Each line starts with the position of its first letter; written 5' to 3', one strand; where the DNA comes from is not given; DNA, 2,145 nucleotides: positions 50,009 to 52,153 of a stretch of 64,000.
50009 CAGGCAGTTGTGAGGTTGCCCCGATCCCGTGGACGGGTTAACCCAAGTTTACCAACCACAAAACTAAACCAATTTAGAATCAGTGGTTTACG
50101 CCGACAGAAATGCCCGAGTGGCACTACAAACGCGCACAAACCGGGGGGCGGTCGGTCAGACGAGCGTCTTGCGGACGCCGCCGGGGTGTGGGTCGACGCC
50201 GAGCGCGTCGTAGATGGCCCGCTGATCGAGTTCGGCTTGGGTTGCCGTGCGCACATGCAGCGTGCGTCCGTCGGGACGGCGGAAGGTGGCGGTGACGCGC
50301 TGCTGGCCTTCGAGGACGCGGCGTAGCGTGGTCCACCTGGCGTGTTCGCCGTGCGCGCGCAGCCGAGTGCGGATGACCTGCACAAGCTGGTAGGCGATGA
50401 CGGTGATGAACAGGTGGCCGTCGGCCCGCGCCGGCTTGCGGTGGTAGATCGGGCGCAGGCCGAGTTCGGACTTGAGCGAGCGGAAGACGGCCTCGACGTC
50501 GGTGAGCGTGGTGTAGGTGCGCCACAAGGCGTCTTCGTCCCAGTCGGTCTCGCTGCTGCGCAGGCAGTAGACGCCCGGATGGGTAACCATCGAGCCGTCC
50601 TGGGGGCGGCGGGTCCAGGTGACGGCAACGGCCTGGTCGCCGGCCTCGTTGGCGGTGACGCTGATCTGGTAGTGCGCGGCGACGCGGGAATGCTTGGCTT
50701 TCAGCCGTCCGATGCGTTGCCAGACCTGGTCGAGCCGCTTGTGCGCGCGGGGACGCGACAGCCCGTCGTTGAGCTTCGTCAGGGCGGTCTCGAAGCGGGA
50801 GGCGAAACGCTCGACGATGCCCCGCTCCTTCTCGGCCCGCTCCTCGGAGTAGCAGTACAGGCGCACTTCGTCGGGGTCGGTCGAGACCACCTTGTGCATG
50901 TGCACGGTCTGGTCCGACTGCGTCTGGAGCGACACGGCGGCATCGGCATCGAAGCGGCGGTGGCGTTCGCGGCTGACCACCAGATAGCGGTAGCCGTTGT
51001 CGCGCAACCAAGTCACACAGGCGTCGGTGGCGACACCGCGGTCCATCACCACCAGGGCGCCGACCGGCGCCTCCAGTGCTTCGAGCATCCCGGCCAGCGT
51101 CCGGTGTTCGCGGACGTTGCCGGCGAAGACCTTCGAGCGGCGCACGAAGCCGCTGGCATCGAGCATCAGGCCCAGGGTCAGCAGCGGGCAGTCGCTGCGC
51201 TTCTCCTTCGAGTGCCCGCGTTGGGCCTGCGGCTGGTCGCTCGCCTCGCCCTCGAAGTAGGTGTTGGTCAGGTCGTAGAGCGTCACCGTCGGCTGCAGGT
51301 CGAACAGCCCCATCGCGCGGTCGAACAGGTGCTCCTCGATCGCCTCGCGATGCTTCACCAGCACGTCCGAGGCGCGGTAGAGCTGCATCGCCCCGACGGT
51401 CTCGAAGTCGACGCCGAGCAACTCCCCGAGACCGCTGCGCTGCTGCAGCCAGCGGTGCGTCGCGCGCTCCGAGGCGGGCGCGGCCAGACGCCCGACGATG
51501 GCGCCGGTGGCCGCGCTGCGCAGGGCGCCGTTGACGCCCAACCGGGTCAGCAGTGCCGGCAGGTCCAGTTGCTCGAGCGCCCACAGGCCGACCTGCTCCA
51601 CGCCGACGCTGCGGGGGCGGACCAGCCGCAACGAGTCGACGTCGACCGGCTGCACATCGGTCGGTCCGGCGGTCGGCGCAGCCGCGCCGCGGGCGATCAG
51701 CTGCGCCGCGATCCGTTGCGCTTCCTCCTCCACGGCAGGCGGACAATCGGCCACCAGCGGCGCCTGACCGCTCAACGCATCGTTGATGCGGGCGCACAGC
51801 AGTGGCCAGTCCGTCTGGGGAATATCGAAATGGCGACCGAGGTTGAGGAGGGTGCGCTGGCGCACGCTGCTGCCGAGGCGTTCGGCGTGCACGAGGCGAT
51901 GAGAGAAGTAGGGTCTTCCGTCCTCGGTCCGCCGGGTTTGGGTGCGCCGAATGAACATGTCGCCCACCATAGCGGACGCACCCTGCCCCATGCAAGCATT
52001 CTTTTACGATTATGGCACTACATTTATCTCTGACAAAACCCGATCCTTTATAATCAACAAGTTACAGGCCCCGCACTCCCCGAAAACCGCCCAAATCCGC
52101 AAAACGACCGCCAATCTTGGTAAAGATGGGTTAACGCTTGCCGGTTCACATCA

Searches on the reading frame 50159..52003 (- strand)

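Call 47: search_protein_families(library=pfam, proteins=[window:50159-52003:-], max_evalue=0.001)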
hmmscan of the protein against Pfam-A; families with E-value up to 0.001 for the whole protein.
window:50159-52003:- (615 aa): 1 family
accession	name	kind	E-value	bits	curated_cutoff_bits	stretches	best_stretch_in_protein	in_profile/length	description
PF01609.27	DDE_Tnp_1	-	6.6e-12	46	23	1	239-540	5-200/200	Transposase DDE domain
